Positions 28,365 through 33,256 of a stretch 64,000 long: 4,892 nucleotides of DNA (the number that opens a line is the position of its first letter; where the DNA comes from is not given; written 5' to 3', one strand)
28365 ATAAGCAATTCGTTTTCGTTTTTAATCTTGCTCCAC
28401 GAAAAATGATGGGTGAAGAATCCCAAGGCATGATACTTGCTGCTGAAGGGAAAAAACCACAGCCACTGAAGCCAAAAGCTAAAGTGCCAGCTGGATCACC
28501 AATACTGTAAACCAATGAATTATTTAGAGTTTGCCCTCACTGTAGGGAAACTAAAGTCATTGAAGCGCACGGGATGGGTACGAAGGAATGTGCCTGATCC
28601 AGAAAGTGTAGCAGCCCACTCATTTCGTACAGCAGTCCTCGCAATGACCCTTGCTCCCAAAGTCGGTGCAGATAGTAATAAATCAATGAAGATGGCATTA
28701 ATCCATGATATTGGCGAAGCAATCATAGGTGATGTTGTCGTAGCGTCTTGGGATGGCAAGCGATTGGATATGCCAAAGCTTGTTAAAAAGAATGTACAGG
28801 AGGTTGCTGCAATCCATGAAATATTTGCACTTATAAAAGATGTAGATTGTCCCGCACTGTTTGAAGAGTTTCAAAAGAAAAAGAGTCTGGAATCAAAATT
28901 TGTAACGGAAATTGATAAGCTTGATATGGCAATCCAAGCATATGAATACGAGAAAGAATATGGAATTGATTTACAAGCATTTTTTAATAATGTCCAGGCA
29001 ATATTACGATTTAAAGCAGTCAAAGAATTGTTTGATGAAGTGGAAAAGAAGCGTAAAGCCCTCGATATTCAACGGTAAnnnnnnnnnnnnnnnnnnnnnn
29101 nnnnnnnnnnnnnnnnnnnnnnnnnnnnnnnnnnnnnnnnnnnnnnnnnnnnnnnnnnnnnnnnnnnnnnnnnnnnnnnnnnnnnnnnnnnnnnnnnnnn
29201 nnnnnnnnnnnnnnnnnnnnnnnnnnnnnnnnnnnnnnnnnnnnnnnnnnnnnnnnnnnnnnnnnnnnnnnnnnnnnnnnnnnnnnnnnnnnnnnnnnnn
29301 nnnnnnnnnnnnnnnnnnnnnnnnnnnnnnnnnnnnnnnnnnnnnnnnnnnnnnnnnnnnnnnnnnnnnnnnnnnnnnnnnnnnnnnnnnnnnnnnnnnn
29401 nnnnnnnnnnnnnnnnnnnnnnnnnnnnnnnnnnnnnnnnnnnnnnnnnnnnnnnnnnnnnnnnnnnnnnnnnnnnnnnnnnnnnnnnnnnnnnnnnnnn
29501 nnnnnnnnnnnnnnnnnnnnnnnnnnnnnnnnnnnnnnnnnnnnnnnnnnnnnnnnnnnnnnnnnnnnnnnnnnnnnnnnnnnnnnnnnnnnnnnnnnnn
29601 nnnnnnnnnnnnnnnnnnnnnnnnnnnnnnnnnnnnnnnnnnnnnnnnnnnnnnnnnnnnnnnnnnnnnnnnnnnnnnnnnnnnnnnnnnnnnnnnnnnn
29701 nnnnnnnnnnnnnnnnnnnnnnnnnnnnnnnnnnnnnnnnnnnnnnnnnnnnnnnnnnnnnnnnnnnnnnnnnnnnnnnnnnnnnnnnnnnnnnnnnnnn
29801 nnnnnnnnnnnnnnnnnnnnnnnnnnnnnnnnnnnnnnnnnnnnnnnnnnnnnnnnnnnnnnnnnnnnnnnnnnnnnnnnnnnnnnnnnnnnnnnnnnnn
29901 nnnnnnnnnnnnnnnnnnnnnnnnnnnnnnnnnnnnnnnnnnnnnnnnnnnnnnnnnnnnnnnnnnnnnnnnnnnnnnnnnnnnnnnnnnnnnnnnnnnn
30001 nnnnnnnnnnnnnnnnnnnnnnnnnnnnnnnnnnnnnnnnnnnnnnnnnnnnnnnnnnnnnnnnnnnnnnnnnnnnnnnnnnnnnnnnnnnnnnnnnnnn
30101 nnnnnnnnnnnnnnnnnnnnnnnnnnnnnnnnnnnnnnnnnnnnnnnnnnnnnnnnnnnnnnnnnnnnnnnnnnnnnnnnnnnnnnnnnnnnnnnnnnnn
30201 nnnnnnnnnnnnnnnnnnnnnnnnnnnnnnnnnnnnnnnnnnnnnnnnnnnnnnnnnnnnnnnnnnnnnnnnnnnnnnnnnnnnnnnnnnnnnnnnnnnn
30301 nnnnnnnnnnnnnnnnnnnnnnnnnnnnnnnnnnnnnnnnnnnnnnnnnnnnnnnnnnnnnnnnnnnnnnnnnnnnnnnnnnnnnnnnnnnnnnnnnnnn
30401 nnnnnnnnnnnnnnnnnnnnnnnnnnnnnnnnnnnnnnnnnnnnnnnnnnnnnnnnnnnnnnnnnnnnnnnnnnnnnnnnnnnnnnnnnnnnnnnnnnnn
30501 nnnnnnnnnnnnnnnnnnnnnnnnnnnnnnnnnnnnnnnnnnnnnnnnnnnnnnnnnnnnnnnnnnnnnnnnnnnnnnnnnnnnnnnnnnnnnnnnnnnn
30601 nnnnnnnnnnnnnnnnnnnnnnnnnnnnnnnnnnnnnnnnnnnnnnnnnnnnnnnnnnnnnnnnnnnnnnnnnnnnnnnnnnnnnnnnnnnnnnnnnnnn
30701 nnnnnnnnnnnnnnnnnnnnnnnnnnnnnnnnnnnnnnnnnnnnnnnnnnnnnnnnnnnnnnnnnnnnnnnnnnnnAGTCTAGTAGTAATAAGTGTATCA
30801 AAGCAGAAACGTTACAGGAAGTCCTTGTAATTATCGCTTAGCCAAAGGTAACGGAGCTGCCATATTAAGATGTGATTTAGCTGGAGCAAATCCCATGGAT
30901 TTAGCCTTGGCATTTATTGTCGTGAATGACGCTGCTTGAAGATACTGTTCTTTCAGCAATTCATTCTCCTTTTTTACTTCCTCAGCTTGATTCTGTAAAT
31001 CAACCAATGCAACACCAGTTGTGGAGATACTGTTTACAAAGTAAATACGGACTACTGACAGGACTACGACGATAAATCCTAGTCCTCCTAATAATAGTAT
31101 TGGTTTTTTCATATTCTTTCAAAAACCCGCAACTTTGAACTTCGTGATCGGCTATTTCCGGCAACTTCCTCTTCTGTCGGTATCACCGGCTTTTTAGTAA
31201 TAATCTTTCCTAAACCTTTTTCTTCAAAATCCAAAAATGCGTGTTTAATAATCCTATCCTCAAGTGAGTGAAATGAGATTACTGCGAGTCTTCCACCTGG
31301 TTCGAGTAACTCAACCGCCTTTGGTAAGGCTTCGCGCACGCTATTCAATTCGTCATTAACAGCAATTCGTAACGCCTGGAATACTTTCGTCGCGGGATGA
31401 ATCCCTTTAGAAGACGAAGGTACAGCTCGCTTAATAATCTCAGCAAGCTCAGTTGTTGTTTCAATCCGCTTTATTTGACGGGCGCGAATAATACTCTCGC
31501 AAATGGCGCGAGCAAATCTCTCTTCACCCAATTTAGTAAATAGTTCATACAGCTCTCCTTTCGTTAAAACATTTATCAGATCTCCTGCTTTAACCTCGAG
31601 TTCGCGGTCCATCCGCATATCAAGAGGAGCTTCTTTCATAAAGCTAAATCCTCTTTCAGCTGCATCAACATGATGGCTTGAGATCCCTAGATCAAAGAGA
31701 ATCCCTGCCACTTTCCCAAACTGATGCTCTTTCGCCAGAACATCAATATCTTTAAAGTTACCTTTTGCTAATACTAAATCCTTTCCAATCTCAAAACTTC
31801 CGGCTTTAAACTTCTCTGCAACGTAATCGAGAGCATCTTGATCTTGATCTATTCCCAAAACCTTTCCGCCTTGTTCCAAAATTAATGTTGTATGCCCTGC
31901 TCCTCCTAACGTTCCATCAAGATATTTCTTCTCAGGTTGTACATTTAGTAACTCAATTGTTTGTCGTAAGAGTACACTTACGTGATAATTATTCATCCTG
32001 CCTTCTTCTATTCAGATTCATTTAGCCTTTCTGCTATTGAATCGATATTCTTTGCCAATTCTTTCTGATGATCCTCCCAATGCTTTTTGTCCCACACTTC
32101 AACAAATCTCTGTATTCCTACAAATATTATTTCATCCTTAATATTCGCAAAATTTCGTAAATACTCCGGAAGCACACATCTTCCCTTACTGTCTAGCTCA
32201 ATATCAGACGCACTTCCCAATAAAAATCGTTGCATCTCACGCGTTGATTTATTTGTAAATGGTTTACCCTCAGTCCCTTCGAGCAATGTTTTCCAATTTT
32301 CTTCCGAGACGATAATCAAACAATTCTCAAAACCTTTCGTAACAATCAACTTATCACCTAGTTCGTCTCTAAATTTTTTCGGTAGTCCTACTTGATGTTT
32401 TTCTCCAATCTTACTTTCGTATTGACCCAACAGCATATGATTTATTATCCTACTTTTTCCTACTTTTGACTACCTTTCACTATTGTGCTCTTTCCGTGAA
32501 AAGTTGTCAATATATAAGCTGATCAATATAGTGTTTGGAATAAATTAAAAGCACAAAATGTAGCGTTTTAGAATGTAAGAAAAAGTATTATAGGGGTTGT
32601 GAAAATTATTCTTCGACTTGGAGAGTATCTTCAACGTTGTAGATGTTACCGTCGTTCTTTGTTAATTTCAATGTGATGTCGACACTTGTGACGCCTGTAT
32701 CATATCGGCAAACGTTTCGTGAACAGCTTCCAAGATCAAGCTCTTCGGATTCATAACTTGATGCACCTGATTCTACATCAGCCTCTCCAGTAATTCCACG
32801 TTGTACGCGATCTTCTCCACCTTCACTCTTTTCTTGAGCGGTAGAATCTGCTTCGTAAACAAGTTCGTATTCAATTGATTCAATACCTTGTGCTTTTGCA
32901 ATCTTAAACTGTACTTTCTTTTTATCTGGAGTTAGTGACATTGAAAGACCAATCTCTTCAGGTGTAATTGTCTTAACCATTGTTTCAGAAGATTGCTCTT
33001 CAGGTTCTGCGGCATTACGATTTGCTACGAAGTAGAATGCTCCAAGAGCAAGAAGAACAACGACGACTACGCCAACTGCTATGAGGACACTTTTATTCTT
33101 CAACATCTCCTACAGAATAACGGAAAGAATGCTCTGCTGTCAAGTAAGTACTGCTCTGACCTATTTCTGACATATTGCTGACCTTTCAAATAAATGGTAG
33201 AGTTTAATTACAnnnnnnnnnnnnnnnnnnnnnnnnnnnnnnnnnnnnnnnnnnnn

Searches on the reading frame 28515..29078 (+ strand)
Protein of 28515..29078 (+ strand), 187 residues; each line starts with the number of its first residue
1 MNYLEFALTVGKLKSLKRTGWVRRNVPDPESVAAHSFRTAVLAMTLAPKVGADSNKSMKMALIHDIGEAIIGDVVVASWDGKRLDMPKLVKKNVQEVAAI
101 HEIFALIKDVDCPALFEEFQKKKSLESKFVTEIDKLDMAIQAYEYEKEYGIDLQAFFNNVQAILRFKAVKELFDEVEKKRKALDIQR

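Call 57: search_protein_families(library=pfam, proteins=[window:28515-29078:+], max_evalue=0.001)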
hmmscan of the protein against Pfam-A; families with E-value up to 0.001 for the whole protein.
window:28515-29078:+ (187 aa): 4 families
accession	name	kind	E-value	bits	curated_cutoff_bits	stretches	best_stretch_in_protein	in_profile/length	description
PF13023.12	HD_3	-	1.2e-35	123.3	22.5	1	10-163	1-152/165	HD domain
PF01966.28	HD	-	2.1e-11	44.6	22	1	32-138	1-115/116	HD domain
PF12917.13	YfbR-like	-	4.4e-10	40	25.9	1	6-147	2-146/182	5'-deoxynucleotidase YfbR-like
PF08668.18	HDOD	-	0.00015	21.8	22.9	1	10-75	76-139/196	HDOD domain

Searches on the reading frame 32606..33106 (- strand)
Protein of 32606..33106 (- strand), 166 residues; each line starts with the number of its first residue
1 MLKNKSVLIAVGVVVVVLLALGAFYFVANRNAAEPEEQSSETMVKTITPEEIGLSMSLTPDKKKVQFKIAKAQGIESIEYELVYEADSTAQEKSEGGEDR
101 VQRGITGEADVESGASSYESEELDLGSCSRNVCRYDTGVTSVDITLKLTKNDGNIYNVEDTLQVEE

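Call 57: search_protein_families(library=pfam, proteins=[window:32606-33106:-], max_evalue=0.001)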
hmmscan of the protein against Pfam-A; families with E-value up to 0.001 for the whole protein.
window:32606-33106:- (166 aa): 0 families

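Call 77: search_protein_families(library=padloc, proteins=[window:32606-33106:-], max_evalue=0.01)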
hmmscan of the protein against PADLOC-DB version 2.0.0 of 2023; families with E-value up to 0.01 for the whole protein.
window:32606-33106:- (166 aa): 0 families
